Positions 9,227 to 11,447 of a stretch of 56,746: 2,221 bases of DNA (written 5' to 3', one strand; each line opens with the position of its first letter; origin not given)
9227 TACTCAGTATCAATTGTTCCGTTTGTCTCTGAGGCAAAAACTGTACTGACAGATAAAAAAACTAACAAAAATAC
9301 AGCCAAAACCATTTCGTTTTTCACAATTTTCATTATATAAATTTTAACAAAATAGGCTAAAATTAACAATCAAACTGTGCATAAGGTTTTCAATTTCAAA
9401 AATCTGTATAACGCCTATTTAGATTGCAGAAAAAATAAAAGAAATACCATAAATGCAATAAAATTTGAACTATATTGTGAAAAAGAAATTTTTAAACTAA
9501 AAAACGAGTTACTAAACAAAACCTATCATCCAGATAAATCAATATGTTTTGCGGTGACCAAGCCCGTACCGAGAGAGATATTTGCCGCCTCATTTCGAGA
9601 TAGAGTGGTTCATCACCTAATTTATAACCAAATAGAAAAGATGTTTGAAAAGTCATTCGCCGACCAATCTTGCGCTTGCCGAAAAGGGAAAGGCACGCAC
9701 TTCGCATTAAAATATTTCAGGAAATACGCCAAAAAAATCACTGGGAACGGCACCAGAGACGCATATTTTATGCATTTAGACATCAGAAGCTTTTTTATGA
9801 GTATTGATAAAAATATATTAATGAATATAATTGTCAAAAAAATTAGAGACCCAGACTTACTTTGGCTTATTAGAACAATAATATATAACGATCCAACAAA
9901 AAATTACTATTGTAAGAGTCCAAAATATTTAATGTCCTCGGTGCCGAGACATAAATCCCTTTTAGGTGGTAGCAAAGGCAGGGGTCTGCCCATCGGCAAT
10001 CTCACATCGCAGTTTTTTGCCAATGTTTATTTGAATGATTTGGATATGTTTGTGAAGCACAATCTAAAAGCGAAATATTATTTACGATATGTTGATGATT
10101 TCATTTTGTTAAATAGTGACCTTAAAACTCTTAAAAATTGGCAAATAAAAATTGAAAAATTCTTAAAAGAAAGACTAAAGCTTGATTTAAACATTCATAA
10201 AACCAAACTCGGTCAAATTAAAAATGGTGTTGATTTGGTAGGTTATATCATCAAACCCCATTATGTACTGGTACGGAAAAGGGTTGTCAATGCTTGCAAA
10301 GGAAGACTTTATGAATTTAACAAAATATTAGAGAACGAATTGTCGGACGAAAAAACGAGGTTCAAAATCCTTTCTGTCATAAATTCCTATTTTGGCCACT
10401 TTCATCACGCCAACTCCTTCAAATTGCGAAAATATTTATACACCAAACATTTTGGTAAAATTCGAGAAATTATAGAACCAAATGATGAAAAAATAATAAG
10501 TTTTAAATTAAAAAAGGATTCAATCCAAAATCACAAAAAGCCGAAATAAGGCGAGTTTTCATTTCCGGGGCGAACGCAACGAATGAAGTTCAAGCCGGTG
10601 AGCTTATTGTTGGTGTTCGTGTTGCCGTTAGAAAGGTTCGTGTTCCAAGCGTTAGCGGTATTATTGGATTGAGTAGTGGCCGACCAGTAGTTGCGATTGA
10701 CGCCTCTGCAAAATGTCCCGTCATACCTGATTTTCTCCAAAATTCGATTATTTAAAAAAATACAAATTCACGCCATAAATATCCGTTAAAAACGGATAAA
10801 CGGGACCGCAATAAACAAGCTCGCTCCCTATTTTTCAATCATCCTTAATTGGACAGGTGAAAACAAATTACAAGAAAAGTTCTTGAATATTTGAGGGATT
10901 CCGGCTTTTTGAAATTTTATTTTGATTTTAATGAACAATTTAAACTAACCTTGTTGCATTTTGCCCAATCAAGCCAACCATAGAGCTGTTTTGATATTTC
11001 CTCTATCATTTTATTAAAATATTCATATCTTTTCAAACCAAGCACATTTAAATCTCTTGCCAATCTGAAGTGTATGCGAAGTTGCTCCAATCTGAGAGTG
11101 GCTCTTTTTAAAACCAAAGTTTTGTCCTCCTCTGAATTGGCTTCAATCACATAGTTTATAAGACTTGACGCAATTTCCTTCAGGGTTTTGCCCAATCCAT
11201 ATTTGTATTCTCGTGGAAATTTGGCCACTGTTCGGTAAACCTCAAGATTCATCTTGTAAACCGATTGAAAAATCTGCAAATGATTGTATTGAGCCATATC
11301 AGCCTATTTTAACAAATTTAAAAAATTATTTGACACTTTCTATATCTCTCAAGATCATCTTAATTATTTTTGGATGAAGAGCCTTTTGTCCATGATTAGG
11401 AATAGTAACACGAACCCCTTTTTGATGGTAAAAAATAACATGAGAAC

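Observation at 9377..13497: Complete diversity-generating retroelement with strictly adenine-specific TR/VR divergence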

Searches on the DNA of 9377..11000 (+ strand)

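Call 60: search_rna_families(source=window, start=10400, end=11000, threshold=evalue, max_evalue=10)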
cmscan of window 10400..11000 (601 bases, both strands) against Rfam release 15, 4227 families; matches with E-value up to 10: 1.
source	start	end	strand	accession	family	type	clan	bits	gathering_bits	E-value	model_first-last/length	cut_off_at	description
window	10514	10535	+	RF01114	TMV_UPD-PK1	Cis-reg;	-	16.3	33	2.7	1-22/22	no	Pseudoknot of upstream pseudoknot domain (UPD) of the 3'UTR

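Call 83: search_rna_families(sources=[L003, L009, L127, L136, L125, L120, L006, L021, L150, L186, L129, L027, L012, L001, L123, L030], threshold=gathering)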
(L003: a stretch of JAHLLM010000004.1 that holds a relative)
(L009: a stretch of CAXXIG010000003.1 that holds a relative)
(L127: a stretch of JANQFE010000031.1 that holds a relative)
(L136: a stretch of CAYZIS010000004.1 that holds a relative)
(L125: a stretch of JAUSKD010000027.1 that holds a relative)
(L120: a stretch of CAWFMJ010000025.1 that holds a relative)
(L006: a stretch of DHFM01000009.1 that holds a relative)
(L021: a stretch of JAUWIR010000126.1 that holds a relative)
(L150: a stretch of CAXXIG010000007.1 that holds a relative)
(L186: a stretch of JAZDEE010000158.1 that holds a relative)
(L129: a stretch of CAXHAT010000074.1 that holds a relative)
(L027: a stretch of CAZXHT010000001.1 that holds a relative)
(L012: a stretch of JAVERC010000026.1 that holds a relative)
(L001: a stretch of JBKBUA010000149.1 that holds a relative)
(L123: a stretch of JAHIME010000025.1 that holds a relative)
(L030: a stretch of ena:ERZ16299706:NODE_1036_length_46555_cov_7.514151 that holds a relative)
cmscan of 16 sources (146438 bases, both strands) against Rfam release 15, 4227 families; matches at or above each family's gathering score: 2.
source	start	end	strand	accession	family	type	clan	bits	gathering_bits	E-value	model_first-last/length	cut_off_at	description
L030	19967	20242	+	RF00028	Intron_gpI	Intron;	-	77.3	50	1.5e-17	1-253/253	no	Group I catalytic intron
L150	2506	2552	-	RF01687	Acido-Lenti-1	Gene; sRNA;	-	39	37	5.8e-05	1-46/46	no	Acido-Lenti-1 RNA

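Call 88: build_rna_model(alignment_id=A7, structure=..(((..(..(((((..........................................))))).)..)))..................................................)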
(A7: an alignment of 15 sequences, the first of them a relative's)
Model R1 built from alignment A7 (15 sequences, 119 columns); structure: as given.
model positions 93; base pairs 9; branch points 0; effective number of sequences 15; information 0.586 bits per position. Calibrated on 0.2 Mb of random sequence (short: E-values are rough).
structure used (alignment columns):
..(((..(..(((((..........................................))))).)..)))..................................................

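Call 89: search_with_rna_model(model_id=R1, sources=[window, L001, L002, L003, L004, L005, L006, L008, L009, L010, L011, L012, L013, L014, L015, L016, L017, L018, L019, L020, L021, L022, L023, L024, L025, L026, L027, L028, L029, L030, L116, L117, L118, L119, L120, L121, L122, L123, L124, L125, L126, L127, L128, L129, L130, L131, L132, L133, L134, L135, L136, L137, L138, L139, L140, L141, L142, L143, L144, L145, L146, L147, L148, L149, L150, L151, L152, L153, L154, L155, L156, L157, L158, L159, L160, L161, L162, L163, L164, L165, L166, L167, L168, L169, L170, L171, L172, L173, L174, L175, L176, L177, L178, L179, L180, L181, L182, L183, L184, L185], max_evalue=1)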
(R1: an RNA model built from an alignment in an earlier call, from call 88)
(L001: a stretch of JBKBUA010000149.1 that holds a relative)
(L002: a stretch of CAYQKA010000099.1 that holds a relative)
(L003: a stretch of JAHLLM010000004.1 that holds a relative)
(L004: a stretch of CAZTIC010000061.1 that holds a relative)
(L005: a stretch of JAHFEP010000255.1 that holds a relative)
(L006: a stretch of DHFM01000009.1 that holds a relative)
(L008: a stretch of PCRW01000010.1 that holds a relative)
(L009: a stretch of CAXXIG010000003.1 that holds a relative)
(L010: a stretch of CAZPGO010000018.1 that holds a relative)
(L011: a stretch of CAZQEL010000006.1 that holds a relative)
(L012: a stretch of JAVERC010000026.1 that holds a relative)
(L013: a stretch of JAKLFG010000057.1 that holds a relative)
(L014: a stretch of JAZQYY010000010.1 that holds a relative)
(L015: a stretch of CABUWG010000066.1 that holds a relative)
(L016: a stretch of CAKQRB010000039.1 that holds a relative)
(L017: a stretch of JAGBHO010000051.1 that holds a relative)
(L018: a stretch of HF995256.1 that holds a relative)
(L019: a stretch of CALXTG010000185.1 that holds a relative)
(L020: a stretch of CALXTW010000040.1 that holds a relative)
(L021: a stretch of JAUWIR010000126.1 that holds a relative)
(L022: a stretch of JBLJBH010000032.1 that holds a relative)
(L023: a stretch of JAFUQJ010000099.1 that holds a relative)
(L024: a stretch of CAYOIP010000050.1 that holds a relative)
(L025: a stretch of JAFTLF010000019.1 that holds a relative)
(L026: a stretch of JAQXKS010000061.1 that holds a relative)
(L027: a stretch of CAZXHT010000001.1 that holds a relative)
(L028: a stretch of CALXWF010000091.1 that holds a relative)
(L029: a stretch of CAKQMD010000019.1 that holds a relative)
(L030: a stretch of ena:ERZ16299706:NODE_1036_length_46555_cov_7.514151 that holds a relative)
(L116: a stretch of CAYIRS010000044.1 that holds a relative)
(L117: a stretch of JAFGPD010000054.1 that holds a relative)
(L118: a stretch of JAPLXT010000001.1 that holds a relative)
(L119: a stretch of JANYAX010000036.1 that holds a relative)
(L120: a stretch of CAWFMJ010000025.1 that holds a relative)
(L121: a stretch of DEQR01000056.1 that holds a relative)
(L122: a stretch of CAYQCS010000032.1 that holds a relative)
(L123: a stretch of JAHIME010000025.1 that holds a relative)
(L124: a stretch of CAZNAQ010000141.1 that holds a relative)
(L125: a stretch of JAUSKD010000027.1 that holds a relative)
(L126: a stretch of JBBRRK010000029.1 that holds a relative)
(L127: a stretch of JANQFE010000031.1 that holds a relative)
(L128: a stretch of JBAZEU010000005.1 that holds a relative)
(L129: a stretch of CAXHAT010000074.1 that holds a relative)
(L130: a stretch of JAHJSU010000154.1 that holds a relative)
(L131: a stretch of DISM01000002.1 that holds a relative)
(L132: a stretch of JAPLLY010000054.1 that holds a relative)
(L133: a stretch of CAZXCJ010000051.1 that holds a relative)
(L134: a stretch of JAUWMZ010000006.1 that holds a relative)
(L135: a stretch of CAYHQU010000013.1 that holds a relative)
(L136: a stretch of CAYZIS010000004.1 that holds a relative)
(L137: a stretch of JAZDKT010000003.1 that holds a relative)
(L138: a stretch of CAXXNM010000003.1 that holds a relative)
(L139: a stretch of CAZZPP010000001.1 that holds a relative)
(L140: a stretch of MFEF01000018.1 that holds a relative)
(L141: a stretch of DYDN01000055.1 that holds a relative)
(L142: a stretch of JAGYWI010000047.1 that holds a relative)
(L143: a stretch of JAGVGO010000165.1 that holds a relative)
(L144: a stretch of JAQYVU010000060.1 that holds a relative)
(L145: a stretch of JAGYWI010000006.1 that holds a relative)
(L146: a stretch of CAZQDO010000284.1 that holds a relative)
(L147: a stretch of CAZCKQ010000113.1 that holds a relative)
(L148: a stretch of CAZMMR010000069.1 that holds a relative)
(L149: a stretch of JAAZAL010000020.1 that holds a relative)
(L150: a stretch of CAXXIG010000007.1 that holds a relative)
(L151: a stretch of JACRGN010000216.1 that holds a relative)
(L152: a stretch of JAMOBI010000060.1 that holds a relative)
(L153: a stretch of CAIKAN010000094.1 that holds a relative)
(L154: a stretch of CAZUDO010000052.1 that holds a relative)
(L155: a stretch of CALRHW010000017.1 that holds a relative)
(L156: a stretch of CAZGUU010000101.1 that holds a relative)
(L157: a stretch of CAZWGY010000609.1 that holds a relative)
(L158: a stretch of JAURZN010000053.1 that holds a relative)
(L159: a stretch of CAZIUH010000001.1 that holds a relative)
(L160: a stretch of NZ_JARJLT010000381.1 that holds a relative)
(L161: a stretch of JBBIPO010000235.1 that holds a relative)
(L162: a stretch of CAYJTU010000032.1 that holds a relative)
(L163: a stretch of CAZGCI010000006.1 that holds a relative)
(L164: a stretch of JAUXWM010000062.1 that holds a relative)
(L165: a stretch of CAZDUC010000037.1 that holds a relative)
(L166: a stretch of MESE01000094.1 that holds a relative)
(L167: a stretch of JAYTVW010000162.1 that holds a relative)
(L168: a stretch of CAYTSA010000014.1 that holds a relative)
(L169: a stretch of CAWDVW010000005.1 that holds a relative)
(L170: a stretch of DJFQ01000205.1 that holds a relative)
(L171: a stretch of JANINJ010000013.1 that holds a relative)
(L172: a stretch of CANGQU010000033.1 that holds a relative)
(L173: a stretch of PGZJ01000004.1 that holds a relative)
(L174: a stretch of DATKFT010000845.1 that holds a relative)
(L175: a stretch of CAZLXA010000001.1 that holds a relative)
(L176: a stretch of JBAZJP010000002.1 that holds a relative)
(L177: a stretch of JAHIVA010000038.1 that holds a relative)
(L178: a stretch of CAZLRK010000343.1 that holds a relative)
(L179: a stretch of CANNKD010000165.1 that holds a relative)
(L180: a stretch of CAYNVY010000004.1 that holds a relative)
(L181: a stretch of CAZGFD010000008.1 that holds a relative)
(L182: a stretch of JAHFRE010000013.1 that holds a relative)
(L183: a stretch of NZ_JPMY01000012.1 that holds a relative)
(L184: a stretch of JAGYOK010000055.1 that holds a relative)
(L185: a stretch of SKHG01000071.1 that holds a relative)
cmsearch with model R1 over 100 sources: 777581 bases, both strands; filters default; matches with E-value up to 1: 42.
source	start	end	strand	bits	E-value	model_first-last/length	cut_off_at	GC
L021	5426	5517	+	69.3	4.5e-17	1-93/93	no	0.47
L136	3202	3289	+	68.4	8e-17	1-93/93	no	0.57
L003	5697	5790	+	67.7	1.3e-16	1-93/93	no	0.56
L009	5704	5816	+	59.9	2e-14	1-93/93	no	0.7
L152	3133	3218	+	59.7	2.3e-14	1-93/93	no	0.63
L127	3172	3262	+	59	3.7e-14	1-93/93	no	0.66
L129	3152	3244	+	58.7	4.5e-14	1-93/93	no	0.56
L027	5668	5765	+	56.8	1.6e-13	1-93/93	no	0.71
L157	377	469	+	55.9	2.9e-13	1-93/93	no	0.6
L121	3155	3242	+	52.8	2.2e-12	1-93/93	no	0.7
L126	336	426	+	50.7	8.5e-12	1-93/93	no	0.68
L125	4927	5012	-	49.6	1.7e-11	1-93/93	no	0.71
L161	837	925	+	49.4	1.9e-11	1-93/93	no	0.73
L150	3201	3296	+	47.7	5.7e-11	1-93/93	no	0.66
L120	4962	5061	-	46.9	9.8e-11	1-93/93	no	0.54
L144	3183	3277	+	46.3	1.5e-10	1-93/93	no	0.45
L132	3216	3307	+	46.1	1.7e-10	1-93/93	no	0.43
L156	3004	3098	+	45.9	1.9e-10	1-93/93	no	0.69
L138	3167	3266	+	45.8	2e-10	1-93/93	no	0.55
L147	1988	2080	+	45.4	2.7e-10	1-93/93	no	0.47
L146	956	1055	+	43.2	1.1e-09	1-93/93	no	0.64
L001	1385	1511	+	43.1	1.2e-09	1-93/93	no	0.57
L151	3144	3229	+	42.3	2.1e-09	1-93/93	no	0.56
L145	3180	3288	+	41.7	3e-09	1-93/93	no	0.44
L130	538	631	+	40.9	5e-09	1-93/93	no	0.78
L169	3135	3229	+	40.8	5.2e-09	1-93/93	no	0.68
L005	403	577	+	39.3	1.4e-08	1-93/93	no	0.47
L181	3154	3243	+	37.9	3.5e-08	1-93/93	no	0.66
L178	295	381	+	37.4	4.8e-08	1-93/93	no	0.44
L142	1676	1785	+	36.8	7.5e-08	1-93/93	no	0.42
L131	3206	3296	+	34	4.6e-07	1-93/93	no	0.55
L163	3152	3216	+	29.9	6.6e-06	1-93/93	no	0.77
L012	5684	5781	+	25.3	0.00013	1-93/93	no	0.38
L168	2744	2826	+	24.9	0.00017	1-93/93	no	0.71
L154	1700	1794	+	21.5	0.0015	1-93/93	no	0.8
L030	11320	11452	-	18.8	0.0089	1-93/93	no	0.35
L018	1063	1154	+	18.5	0.011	1-93/93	no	0.45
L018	775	866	+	18.5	0.011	1-93/93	no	0.45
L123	3269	3356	-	18.3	0.013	1-93/93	no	0.36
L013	6534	6620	+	13.6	0.27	1-93/93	no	0.7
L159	4903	4985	-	12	0.77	1-93/93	no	0.55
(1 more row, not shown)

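Call 90: search_with_rna_model(model_id=R1, source=window, max_evalue=1, show_alignments=1)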
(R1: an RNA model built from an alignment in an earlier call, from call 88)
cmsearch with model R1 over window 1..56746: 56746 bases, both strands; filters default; matches with E-value up to 1: 1.
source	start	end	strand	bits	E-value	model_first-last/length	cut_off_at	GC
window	10776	10908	-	21.3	0.00013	1-93/93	no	0.36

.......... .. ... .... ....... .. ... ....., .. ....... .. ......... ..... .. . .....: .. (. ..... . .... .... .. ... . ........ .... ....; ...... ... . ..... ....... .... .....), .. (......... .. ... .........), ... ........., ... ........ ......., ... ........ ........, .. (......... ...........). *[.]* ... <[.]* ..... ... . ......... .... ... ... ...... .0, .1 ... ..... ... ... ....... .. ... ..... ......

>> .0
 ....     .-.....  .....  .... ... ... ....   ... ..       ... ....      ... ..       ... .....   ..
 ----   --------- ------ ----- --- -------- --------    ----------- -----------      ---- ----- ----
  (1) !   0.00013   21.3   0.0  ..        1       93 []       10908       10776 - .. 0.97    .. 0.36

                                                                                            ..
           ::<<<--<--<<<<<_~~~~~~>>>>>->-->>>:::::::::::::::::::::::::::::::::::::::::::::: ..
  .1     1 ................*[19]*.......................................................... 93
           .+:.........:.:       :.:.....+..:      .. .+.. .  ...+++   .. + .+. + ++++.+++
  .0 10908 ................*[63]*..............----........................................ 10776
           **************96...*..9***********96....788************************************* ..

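Call 95: search_with_rna_model(model_id=R1, source=L194, start=1500, end=4700, max_evalue=10, filters=off)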
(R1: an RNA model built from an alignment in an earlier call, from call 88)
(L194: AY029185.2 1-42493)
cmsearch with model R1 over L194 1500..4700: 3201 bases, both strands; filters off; matches with E-value up to 10: 26.
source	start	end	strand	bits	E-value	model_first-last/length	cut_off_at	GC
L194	2020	2068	-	8.6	0.028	7-44/93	no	0.67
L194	3555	3617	-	8.3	0.036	1-93/93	no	0.73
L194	4179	4274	-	5.7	0.2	1-93/93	no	0.66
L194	2226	2274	-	4.7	0.37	1-93/93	no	0.65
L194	3203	3255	+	3.3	0.94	1-93/93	no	0.53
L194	4598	4661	-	2.5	1.6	1-93/93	no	0.69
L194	1612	1686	+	2.2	1.8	1-93/93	no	0.65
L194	3797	3825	+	2.1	2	1-93/93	no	0.52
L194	2387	2413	+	2.1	2.1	1-93/93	no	0.7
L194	2914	2939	-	2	2.2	8-44/93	no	0.65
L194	2748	2779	+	1.6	2.8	1-93/93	no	0.5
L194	3210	3248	-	1.5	3.1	8-42/93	no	0.51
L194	4027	4073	-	1.3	3.3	1-93/93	no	0.74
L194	3023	3055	+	0.9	4.4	1-93/93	no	0.61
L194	4349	4409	-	0.5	5.8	1-93/93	no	0.67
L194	4624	4665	+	0.2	6.9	1-93/93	no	0.69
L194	1774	1803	-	0.2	7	1-93/93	no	0.4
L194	2502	2529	-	0.1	7.3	1-93/93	no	0.61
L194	4531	4577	+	0.1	7.7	1-93/93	no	0.72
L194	3597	3662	+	0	7.8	1-93/93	no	0.65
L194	3288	3322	+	0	8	1-93/93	no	0.6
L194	1892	1924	+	0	8.2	1-93/93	no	0.64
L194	1921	1950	-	-0.1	8.4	1-93/93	no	0.6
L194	4133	4164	-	-0.2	9.1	12-39/93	no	0.66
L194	2472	2498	-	-0.2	9.2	1-93/93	no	0.59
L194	2152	2181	+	-0.2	9.2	1-93/93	no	0.67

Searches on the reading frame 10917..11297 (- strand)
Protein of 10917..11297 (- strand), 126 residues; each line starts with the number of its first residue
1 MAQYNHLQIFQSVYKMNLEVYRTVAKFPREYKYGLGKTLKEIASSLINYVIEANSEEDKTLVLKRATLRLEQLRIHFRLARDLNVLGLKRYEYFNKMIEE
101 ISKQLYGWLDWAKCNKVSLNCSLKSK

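Call 5: search_protein_families(library=pfam, proteins=[window:10917-11297:-], max_evalue=0.01)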
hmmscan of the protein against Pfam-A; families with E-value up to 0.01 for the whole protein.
window:10917-11297:- (126 aa): 2 families
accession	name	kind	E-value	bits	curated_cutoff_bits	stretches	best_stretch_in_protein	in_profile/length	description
PF22296.2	bAvd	-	1e-15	58.6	40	1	10-109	4-104/107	bAvd-like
PF05635.17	23S_rRNA_IVP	-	7.8e-10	39.4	33.8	1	6-107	2-106/106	23S rRNA-intervening sequence protein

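Call 6: search_protein_families(library=ncbifam, proteins=[window:10917-11297:-], max_evalue=0.01)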
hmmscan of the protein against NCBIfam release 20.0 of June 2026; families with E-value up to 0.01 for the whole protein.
window:10917-11297:- (126 aa): 3 families
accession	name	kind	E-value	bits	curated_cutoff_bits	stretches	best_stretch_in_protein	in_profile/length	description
NF033474.1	DivGenRetAVD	equivalog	5.9e-21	74.8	80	1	7-109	1-103/104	diversity-generating retroelement protein Avd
NF008911.0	PRK12275.1-2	subfamily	4.4e-07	30.4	137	1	2-107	2-110/118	hypothetical protein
TIGR02436.1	TIGR02436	subfamily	1.5e-06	28.3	24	1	10-109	2-105/109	four helix bundle protein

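Call 12: search_solved_structures(query=window:10917-11297:-, max_evalue=0.01)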
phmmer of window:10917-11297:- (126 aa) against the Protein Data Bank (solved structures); distinct sequences matched with E-value up to 0.01: 0.
